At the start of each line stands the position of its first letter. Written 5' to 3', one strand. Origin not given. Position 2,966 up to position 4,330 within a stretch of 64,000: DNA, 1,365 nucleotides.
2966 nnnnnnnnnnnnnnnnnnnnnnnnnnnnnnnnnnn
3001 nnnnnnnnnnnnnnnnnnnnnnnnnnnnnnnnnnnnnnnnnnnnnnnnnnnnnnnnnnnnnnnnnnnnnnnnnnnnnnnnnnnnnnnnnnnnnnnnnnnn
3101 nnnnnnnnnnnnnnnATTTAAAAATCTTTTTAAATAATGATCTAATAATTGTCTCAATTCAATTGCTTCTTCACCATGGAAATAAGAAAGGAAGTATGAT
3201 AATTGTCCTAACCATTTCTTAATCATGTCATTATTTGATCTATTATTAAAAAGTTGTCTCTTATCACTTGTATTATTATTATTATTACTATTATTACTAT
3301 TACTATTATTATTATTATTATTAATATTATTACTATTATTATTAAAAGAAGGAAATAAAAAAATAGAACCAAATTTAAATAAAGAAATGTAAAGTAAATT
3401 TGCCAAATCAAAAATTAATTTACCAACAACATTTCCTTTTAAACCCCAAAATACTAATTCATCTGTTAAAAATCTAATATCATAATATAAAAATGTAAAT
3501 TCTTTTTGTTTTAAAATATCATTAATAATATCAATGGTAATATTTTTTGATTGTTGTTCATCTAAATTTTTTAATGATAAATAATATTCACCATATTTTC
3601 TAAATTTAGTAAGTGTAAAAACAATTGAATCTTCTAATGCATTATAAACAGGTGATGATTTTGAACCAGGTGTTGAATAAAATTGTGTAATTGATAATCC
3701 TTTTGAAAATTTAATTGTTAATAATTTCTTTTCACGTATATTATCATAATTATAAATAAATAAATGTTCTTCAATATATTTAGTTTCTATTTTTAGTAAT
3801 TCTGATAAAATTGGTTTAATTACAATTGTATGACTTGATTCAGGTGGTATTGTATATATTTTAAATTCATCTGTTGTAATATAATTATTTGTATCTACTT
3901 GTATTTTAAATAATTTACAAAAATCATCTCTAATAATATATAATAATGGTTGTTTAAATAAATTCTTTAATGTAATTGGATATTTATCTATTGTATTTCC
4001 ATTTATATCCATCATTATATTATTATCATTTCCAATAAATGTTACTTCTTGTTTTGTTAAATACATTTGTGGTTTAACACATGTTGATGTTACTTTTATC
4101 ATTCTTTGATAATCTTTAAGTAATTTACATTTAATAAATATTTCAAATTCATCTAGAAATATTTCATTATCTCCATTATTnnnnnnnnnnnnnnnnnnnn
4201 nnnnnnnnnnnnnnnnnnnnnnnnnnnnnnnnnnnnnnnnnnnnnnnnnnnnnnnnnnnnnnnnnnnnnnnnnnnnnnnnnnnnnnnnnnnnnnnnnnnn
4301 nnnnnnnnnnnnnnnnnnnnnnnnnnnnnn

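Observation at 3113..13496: Giant (about 3,350 aa) multi-ASH/PapD-like repeat protein encoded by four abutting ORFs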

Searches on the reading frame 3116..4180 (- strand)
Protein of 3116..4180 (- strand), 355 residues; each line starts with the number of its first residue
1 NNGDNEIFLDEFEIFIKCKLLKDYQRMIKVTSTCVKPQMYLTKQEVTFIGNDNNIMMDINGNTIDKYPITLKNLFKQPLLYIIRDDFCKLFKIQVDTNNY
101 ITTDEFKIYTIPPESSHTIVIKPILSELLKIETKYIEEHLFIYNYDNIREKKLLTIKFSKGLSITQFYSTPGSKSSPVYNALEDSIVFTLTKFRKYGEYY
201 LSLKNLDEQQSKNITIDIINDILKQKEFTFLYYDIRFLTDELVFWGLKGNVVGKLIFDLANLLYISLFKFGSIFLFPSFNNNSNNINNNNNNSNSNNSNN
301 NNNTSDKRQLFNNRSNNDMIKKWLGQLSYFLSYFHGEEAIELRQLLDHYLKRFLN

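Call 67: search_protein_representatives(protein=window:3116-4180:-)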
Query: 355 residues. Proteins with E-value up to 0.001 (for the whole library): 81; up to 1e-10: 18; up to 1e-30: 5. The best 81 are listed.
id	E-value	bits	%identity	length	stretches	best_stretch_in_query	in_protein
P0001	1.5e-116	405.8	65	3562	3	104-350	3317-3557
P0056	2.0e-51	191.6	38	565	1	6-345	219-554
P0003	4.4e-49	183.9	38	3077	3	8-221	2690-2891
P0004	5.7e-42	160.5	39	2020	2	3-274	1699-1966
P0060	8.6e-32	127.1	41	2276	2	10-273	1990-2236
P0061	1.1e-28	116.8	48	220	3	76-194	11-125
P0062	6.7e-28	114.3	34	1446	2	66-337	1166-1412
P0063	1.5e-26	109.9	37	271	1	8-274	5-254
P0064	5.2e-22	94.9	35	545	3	7-198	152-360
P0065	1.6e-20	90.0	39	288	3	69-190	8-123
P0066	5.3e-19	85.0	29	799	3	226-349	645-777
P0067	1.1e-15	74.1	31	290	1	14-264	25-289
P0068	1.5e-15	73.7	37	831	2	10-194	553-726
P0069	4.5e-13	65.5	35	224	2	132-268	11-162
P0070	6.4e-12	61.7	33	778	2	13-194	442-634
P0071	1.3e-11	60.7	36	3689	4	71-208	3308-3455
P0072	4.2e-11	59.0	26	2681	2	100-275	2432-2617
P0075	1.1e-09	54.4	24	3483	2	10-282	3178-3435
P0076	1.2e-09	54.2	28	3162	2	12-196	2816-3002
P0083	3.1e-08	49.6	31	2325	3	209-269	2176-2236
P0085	4.5e-08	49.1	29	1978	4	166-271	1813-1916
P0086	5.7e-08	48.7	32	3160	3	131-194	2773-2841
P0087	7.6e-08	48.3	30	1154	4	131-210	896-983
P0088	1.0e-07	47.9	29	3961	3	225-347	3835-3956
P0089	1.1e-07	47.8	31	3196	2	13-196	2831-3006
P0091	2.4e-07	46.7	38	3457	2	133-268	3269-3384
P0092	2.4e-07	46.7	29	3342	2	6-195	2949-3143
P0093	3.3e-07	46.2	34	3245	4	117-207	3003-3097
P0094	4.5e-07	45.8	36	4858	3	228-272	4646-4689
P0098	2.1e-06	43.6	27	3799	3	168-281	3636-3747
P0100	2.8e-06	43.2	28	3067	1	12-205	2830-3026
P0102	3.2e-06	43.0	33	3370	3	85-212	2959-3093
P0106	5.9e-06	42.1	33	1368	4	11-51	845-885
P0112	2.5e-05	40.0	32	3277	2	11-51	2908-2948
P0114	4.3e-05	39.3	33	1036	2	68-195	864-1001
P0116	6.3e-05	38.7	28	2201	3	4-196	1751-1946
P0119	9.9e-05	38.1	30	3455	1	10-269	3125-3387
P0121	1.8e-04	37.3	34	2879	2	66-270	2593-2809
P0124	4.1e-04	36.0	29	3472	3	217-347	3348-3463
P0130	8.2e-04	35.1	28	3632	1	6-190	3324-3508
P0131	8.7e-04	35.0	28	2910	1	11-194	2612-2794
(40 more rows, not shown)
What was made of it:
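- Tried and rejected: The exhaustive representative search replaced it (call 67).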

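Call 68: list_cluster_members(proteins=[P0071, P0075, P0088, P0094, P0098, P0091, P0124, P0130, P0060, P0072])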
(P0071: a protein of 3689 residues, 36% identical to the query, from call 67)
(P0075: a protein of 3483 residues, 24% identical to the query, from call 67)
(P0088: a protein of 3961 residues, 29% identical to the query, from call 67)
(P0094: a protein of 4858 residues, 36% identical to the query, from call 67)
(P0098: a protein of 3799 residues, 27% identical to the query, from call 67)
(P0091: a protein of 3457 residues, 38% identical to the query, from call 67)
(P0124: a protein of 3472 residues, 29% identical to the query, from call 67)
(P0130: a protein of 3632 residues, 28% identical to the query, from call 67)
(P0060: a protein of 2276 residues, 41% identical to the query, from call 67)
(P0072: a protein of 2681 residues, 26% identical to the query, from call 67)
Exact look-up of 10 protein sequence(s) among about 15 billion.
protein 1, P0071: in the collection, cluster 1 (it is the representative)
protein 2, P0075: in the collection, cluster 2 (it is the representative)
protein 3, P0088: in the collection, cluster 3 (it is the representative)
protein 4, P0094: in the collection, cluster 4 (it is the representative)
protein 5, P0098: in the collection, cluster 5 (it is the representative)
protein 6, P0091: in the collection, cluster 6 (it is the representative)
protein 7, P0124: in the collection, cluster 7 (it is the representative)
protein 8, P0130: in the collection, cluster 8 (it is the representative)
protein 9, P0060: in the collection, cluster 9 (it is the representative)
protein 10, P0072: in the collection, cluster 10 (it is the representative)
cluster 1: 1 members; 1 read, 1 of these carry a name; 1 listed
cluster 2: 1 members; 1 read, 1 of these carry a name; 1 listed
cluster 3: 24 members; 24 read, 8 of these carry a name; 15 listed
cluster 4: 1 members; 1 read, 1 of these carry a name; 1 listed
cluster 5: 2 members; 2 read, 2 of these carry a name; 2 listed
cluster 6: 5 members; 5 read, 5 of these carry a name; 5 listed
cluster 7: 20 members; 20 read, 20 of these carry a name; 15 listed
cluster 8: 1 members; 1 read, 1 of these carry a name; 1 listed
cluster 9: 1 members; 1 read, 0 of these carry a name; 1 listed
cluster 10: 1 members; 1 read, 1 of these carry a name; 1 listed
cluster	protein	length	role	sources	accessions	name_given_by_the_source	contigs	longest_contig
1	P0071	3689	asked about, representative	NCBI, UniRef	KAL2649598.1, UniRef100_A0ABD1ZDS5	hypothetical protein R1flu_017726 [Riccia fluitans] | Uncharacterized protein n=1 Tax=Riccia fluitans TaxID=41844 RepID=A0ABD1ZDS5_9MARC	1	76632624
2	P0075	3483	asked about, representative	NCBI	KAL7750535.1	hypothetical protein RI367_003871 [Sorochytrium milnesiophthora]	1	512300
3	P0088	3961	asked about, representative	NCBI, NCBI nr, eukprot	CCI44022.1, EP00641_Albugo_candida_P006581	unnamed protein product [Albugo candida] | CCI44022.1 unnamed protein product [Albugo candida]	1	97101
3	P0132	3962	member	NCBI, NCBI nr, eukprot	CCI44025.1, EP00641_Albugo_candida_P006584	unnamed protein product [Albugo candida] | CCI44025.1 unnamed protein product [Albugo candida]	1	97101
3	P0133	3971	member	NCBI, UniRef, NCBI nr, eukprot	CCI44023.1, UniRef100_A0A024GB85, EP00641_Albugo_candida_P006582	unnamed protein product [Albugo candida] | Uncharacterized protein n=2 Tax=Albugo candida TaxID=65357 RepID=A0A024GB85_9STRA | CCI44023.1 unnamed protein product [Albugo candida]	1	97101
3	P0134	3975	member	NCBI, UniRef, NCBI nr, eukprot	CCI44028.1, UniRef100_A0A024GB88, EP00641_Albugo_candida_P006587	unnamed protein product [Albugo candida] | Uncharacterized protein n=2 Tax=Albugo candida TaxID=65357 RepID=A0A024GB88_9STRA | CCI44028.1 unnamed protein product [Albugo candida]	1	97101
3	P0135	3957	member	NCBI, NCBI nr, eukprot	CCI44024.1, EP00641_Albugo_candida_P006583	unnamed protein product [Albugo candida] | CCI44024.1 unnamed protein product [Albugo candida]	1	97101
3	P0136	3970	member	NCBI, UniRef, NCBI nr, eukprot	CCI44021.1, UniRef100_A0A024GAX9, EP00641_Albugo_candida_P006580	unnamed protein product [Albugo candida] | Uncharacterized protein n=2 Tax=Albugo candida TaxID=65357 RepID=A0A024GAX9_9STRA | CCI44021.1 unnamed protein product [Albugo candida]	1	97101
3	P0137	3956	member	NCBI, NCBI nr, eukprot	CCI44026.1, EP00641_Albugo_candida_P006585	unnamed protein product [Albugo candida] | CCI44026.1 unnamed protein product [Albugo candida]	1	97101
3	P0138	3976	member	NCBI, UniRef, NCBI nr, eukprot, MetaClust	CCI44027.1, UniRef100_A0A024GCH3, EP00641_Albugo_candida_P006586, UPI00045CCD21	unnamed protein product [Albugo candida] | Uncharacterized protein n=2 Tax=Albugo candida TaxID=65357 RepID=A0A024GCH3_9STRA | CCI44027.1 unnamed protein product [Albugo candida]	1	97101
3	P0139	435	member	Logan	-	-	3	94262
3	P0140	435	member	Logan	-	-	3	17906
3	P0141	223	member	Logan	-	-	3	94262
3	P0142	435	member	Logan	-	-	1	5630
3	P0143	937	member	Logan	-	-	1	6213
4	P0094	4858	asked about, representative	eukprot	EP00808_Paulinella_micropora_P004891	g27155.t1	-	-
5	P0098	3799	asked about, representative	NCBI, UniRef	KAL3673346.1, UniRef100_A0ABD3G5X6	hypothetical protein V7S43_001062 [Phytophthora oleae] | Uncharacterized protein n=1 Tax=Phytophthora oleae TaxID=2107226 RepID=A0ABD3G5X6_9STRA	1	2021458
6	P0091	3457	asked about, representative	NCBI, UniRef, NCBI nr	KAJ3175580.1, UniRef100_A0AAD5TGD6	hypothetical protein HDU87_006077 [Geranomyces variabilis] | Uncharacterized protein n=1 Tax=Geranomyces variabilis TaxID=109894 RepID=A0AAD5TGD6_9FUNG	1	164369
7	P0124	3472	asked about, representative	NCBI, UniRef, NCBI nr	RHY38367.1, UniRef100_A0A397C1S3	hypothetical protein DYB25_003469 [Aphanomyces astaci] | MSP domain-containing protein n=3 Tax=Aphanomyces astaci TaxID=112090 ...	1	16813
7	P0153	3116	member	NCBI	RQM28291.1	hypothetical protein B5M09_007408, partial [Aphanomyces astaci]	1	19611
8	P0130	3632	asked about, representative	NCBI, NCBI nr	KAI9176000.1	hypothetical protein H9P43_006364 [Blastocladiella emersonii ATCC 22665]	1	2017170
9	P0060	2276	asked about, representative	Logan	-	-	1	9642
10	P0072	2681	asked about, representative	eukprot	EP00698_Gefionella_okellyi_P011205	TRINITY_DN2946_c0_g1_i1.p1 TRINITY_DN2946_c0_g1~~TRINITY_DN2946_c0_g1_i1.p1 ORF ...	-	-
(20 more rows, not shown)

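Call 69: list_cluster_members(proteins=[P0076, P0086, P0089, P0092, P0093, P0100, P0102, P0112, P0119, P0131])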
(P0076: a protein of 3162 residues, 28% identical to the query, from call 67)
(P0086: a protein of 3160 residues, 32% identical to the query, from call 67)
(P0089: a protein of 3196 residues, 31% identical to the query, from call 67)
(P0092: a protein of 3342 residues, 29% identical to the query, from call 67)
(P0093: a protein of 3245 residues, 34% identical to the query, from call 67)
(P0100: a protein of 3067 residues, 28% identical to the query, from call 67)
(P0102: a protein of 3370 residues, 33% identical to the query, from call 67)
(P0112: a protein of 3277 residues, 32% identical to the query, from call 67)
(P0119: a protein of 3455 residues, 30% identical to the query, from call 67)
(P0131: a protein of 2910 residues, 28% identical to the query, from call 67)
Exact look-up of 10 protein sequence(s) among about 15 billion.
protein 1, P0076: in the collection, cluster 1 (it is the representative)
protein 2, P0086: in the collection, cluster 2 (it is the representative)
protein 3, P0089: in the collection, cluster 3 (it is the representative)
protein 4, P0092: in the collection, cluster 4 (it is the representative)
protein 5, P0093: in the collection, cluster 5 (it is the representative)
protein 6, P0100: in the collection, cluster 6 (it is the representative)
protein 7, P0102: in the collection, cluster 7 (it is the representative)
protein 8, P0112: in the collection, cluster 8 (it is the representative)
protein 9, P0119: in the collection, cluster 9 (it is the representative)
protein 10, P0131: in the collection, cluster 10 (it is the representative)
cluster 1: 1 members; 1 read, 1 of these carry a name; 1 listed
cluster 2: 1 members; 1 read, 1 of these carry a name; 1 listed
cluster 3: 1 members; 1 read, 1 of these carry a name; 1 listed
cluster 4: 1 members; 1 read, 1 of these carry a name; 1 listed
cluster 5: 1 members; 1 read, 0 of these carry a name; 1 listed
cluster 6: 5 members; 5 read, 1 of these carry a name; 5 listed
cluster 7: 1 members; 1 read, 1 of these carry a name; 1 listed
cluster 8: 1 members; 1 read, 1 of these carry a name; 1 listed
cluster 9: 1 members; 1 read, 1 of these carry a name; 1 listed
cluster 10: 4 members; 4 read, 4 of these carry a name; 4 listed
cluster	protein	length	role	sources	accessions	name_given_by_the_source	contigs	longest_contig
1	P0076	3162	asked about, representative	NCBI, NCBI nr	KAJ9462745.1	RNA 3prime-terminal phosphate cyclase [Diplonema papillatum]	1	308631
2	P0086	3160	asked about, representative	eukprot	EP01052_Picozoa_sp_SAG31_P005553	SAG31_NODE_245_length_19224_cov_10.210614_7_plen_3161_part_00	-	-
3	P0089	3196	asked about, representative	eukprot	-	Hpha_TRINITY_DN16101_c3_g3::TRINITY_DN16101_c3_g3_i1::g.8942::m.8942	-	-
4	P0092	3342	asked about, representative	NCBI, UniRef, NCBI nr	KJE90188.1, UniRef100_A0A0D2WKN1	hypothetical protein CAOG_009434 [Capsaspora owczarzaki ATCC 30864] | Uncharacterized protein n=2 Tax=Capsaspora owczarzaki (strain ATCC 30864) TaxID=595528 ...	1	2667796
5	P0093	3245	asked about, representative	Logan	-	-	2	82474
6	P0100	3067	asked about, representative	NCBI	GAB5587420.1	hypothetical protein Unana1_02320 [Umbelopsis nana]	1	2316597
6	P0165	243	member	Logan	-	-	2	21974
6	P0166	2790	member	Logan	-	-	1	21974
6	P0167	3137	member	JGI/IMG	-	-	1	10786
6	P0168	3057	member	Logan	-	-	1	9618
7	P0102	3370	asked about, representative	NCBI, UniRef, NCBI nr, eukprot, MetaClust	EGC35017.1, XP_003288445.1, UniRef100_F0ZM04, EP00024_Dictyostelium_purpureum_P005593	hypothetical protein DICPUDRAFT_79246 [Dictyostelium purpureum] | HYDIN/VesB/CFA65-like Ig-like domain-containing protein n=1 Tax=Dictyostelium purpureum ... | uncharacterized protein DICPUDRAFT_79246 [Dictyostelium purpureum]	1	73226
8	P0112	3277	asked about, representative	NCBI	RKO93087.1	hypothetical protein BDK51DRAFT_24729, partial [Blyttiomyces helicus]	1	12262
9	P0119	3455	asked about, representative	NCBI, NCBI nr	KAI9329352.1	hypothetical protein BDR26DRAFT_729799 [Obelidium mucronatum]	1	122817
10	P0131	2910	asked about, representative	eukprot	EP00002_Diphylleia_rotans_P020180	TRINITY_DN3914_c0_g1_i4.p1 TRINITY_DN3914_c0_g1~~TRINITY_DN3914_c0_g1_i4.p1 ORF ...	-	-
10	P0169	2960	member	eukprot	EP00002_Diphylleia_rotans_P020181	TRINITY_DN3914_c0_g1_i5.p1 TRINITY_DN3914_c0_g1~~TRINITY_DN3914_c0_g1_i5.p1 ORF ...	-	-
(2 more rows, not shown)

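Call 76: list_cluster_members(proteins=[P0062, P0066, P0083, P0085, P0087, P0106, P0114, P0116, P0121, P0004])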
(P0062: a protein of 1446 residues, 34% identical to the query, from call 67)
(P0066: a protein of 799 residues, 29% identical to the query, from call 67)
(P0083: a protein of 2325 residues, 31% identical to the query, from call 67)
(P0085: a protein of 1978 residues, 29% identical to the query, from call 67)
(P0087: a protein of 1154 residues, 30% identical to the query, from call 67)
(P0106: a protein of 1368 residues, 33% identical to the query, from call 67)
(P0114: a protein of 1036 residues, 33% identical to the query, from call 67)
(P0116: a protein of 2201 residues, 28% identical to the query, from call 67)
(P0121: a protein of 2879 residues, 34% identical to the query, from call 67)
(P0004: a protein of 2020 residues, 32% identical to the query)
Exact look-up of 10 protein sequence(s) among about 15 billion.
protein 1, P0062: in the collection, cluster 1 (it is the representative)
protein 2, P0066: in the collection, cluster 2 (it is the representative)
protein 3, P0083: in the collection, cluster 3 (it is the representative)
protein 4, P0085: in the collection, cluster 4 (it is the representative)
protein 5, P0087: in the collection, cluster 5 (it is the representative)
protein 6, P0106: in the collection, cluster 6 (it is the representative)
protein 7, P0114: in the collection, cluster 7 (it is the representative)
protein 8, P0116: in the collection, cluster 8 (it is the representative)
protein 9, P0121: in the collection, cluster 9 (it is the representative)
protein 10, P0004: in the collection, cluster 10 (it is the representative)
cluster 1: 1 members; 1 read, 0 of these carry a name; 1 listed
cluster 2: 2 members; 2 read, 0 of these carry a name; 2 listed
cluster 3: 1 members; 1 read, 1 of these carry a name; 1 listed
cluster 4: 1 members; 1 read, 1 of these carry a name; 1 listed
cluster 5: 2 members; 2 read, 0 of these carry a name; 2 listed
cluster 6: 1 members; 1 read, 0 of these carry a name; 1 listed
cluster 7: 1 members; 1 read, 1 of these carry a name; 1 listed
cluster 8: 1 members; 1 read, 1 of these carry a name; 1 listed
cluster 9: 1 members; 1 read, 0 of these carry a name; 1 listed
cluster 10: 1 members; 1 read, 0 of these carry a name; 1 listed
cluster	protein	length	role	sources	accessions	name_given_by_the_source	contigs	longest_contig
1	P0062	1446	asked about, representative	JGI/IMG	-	-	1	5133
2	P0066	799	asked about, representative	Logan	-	-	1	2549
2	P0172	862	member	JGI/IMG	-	-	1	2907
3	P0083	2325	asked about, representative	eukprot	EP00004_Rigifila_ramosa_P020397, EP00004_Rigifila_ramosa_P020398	TRINITY_DN5294_c0_g1_i2.p1 TRINITY_DN5294_c0_g1~~TRINITY_DN5294_c0_g1_i2.p1 ORF ...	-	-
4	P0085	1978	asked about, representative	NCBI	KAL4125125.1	hypothetical protein PRIC2_008714 [Phytophthora ramorum]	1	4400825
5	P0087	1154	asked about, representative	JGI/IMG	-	-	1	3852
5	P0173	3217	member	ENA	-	-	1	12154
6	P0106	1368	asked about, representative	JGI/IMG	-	-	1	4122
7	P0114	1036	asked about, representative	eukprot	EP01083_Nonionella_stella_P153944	495315_1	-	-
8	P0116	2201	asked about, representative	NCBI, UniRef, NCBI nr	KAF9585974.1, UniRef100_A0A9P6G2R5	hypothetical protein BGW38_010705 [Lunasporangiospora selenospora] | Uncharacterized protein n=1 Tax=Lunasporangiospora selenospora TaxID=979761 ...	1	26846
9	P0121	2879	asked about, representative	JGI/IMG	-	-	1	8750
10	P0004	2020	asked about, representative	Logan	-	-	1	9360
